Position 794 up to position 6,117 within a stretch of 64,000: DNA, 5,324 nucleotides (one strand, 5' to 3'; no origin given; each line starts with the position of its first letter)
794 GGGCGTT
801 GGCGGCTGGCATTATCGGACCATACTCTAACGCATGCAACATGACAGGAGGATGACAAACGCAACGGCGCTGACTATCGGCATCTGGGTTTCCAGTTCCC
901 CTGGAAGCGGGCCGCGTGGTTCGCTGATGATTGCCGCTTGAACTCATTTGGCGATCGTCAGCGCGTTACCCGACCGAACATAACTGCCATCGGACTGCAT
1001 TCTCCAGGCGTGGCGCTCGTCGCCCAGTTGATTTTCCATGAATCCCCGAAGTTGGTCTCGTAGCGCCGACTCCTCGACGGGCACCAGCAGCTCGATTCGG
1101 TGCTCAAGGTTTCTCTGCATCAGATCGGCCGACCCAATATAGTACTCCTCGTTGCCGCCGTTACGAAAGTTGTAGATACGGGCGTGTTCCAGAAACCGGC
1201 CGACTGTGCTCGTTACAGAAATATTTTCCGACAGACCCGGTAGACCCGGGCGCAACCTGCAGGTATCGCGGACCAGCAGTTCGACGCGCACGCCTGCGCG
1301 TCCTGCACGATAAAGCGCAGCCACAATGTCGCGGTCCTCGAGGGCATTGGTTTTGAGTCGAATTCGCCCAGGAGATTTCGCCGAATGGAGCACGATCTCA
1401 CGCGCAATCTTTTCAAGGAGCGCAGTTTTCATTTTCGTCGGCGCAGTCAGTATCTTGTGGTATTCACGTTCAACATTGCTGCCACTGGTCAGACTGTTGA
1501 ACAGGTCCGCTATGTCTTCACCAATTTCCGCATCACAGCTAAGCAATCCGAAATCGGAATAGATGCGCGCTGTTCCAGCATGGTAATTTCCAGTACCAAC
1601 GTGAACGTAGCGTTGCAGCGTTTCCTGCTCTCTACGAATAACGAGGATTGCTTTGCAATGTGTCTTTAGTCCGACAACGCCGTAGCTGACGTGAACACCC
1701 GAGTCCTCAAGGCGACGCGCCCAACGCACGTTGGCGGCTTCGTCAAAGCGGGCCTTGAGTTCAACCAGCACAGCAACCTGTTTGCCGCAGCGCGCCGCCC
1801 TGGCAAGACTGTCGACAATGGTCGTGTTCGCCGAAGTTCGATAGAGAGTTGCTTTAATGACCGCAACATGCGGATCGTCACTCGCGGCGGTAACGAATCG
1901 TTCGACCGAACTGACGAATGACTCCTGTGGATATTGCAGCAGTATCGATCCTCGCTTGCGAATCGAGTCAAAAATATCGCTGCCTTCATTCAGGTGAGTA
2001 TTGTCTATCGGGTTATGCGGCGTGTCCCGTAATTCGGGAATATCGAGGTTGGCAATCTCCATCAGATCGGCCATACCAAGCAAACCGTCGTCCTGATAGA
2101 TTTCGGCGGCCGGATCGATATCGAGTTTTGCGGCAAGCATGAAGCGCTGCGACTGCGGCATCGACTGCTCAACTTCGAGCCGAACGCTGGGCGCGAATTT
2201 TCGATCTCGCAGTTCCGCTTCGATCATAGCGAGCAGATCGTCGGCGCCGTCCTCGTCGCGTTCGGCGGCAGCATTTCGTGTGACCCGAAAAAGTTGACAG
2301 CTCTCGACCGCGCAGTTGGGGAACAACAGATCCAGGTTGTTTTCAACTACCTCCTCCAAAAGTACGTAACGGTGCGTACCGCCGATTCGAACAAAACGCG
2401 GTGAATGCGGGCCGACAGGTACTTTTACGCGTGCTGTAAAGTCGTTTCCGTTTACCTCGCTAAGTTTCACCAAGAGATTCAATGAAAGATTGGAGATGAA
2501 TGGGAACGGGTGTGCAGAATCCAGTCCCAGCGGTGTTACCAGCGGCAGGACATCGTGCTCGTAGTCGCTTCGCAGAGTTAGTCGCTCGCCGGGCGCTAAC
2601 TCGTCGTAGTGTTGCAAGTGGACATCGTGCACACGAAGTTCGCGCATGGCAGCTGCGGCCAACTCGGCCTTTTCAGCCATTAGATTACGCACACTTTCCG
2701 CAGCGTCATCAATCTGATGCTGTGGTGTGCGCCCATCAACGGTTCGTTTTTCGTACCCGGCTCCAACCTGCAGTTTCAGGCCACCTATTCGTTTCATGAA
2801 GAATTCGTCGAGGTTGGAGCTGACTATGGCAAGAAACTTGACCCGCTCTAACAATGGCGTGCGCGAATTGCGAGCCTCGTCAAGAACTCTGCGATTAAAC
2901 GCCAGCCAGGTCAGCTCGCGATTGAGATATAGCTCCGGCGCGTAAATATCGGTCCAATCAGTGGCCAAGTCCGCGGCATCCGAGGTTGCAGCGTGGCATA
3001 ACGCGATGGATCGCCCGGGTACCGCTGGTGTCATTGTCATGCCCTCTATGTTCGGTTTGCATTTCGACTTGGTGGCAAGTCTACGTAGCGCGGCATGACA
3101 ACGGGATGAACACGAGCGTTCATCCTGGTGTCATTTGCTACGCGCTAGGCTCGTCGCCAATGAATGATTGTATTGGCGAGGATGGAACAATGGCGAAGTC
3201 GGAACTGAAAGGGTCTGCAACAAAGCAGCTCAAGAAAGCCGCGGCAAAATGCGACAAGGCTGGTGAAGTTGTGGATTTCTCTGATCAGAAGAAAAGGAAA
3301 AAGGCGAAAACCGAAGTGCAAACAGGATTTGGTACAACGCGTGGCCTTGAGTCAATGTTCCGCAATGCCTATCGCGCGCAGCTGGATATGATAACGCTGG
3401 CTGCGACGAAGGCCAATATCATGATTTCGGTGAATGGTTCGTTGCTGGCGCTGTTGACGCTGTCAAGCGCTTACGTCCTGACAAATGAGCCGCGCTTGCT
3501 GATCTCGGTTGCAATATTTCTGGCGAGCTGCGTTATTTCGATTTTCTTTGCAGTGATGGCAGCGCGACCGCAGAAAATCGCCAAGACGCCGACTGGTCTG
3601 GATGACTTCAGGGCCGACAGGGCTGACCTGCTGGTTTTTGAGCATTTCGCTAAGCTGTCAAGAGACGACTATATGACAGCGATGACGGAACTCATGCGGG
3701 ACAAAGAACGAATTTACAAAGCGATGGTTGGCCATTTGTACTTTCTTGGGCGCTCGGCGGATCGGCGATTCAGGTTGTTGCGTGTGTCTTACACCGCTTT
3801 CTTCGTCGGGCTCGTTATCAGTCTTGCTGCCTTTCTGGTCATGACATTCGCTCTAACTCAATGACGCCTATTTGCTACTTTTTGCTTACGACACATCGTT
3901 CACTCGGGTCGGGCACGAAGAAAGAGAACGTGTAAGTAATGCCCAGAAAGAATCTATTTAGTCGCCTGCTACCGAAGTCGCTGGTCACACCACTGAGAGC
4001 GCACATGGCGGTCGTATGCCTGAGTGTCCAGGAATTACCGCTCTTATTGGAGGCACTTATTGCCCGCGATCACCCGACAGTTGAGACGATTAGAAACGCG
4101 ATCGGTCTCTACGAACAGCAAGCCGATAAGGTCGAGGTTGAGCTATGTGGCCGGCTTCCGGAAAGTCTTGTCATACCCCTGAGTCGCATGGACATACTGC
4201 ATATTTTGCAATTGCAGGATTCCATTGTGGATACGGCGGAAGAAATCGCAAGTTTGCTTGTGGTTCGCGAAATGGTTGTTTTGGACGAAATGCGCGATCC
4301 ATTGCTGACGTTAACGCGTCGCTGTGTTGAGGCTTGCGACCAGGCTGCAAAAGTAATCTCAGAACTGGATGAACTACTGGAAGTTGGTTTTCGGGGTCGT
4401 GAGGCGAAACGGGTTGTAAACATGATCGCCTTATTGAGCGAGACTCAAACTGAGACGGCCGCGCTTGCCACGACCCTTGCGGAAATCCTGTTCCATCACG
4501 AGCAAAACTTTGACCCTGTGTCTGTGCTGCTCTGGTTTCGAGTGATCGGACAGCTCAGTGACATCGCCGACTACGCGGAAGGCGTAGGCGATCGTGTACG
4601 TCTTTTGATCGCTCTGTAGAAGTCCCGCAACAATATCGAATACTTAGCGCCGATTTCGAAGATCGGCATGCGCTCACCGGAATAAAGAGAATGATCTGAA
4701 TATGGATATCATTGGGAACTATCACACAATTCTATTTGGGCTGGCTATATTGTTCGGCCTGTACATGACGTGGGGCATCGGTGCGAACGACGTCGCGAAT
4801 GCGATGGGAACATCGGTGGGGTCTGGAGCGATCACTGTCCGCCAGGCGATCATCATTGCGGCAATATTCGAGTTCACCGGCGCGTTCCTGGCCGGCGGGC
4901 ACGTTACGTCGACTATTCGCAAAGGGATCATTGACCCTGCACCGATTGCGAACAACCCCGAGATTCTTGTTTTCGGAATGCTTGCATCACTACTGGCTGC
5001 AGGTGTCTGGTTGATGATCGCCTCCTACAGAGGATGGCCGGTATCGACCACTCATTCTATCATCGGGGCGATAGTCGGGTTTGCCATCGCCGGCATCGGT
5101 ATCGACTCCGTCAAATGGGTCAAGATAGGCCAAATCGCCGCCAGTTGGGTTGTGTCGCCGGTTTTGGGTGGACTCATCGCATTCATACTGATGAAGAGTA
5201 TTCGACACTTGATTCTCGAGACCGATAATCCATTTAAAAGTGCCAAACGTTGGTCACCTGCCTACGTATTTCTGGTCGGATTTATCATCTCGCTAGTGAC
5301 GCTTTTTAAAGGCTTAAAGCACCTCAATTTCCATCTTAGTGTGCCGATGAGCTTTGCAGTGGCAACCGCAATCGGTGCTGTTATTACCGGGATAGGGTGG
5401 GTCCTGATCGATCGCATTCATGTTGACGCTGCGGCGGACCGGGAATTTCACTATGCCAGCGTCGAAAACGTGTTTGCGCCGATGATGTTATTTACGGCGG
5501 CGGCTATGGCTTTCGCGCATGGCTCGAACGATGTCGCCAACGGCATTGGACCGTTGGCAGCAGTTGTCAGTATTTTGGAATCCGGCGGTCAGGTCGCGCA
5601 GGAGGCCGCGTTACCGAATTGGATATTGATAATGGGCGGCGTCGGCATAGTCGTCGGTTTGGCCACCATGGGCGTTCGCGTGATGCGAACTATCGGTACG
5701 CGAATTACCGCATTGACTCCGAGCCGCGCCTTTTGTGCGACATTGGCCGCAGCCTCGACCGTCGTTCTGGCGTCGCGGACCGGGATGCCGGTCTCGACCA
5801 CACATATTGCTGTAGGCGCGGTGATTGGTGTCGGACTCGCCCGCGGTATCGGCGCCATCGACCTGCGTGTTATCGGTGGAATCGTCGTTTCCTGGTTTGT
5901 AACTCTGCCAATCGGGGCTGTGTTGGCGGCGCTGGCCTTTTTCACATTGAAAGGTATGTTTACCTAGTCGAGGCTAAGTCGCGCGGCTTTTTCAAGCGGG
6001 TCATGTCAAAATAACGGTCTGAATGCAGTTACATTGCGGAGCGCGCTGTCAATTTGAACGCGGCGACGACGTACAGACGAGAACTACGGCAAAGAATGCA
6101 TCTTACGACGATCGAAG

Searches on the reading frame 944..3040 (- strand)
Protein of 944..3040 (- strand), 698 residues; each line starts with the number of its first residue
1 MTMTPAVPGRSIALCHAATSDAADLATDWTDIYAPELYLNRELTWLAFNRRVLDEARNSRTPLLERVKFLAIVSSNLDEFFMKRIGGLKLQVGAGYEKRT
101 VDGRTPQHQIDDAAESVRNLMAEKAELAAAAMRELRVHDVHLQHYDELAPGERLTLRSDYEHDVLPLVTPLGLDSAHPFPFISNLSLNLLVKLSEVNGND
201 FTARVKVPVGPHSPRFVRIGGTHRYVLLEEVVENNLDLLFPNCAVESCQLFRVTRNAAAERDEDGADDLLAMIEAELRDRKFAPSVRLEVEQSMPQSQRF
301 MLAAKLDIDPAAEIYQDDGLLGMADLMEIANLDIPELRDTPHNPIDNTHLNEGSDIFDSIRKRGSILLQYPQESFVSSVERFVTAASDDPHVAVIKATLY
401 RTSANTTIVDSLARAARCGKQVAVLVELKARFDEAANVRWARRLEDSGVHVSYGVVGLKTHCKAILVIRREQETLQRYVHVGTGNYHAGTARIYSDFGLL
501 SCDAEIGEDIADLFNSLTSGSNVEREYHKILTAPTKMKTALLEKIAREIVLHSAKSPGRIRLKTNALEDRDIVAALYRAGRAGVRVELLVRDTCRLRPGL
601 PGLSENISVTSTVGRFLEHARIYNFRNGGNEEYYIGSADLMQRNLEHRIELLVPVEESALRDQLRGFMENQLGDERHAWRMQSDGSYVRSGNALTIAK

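Call 78: search_protein_families(library=ncbifam, proteins=[window:944-3040:-], max_evalue=1e-10)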
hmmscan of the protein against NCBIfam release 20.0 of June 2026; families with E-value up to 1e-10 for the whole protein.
window:944-3040:- (698 aa): 12 families
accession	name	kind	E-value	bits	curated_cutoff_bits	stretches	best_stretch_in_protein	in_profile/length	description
NF003921.0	PRK05443.2-2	subfamily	1.1e-269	896.7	701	1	29-690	14-675/707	RNA degradosome polyphosphate kinase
NF003922.0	PRK05443.2-3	equivalog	1.6e-234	780.2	981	1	27-690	41-708/735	RNA degradosome polyphosphate kinase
TIGR03705.1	poly_P_kin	equivalog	1.8e-220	733.9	465.85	1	38-690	2-656/673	polyphosphate kinase 1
NF003920.0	PRK05443.2-1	equivalog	5.2e-210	699.4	935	1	30-690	4-671/719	RNA degradosome polyphosphate kinase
NF003918.0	PRK05443.1-2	subfamily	8.9e-199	662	691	1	32-690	11-674/697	RNA degradosome polyphosphate kinase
NF003919.0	PRK05443.1-4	equivalog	1.8e-196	654.7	908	1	31-690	21-686/730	RNA degradosome polyphosphate kinase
NF003924.0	PRK05443.3-2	equivalog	3.7e-171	570.9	1058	1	34-690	5-653/699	RNA degradosome polyphosphate kinase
NF003927.0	PRK05443.3-6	equivalog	3e-147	492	1042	1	39-689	8-662/717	RNA degradosome polyphosphate kinase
NF003917.0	PRK05443.1-1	subfamily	1.6e-136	456.5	470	1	36-693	5-666/689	RNA degradosome polyphosphate kinase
NF003926.0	PRK05443.3-4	equivalog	4.4e-125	418.6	1391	1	38-692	4-656/675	RNA degradosome polyphosphate kinase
NF003923.0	PRK05443.3-1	equivalog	5.9e-123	411.6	1116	1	38-683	7-659/692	RNA degradosome polyphosphate kinase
NF003925.0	PRK05443.3-3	equivalog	1.2e-102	344.2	707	1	36-674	10-650/688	RNA degradosome polyphosphate kinase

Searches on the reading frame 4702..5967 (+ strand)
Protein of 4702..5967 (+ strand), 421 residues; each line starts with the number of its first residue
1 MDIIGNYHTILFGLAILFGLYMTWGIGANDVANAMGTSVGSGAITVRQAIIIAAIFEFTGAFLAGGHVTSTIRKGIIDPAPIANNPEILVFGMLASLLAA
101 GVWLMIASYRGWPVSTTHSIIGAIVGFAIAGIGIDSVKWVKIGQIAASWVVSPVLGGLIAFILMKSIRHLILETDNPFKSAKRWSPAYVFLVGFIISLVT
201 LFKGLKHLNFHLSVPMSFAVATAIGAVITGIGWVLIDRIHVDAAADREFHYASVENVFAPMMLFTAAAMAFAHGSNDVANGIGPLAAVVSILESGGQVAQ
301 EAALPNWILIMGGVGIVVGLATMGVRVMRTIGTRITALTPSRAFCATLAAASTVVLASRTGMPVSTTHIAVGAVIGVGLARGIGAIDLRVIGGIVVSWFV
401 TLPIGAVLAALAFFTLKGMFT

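Call 78: search_protein_families(library=ncbifam, proteins=[window:4702-5967:+], max_evalue=1e-10)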
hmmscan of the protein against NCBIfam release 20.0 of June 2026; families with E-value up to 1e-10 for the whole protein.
window:4702-5967:+ (421 aa): 2 families
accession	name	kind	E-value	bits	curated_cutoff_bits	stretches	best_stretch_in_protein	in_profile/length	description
NF053884.1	SulfPermCysPBac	equivalog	3.6e-31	108.3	400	2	14-191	4-174/354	sulfate permease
NF033774.1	phos_trans_PitA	exception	1.3e-24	86.7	800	2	9-169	13-179/498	inorganic phosphate transporter PitA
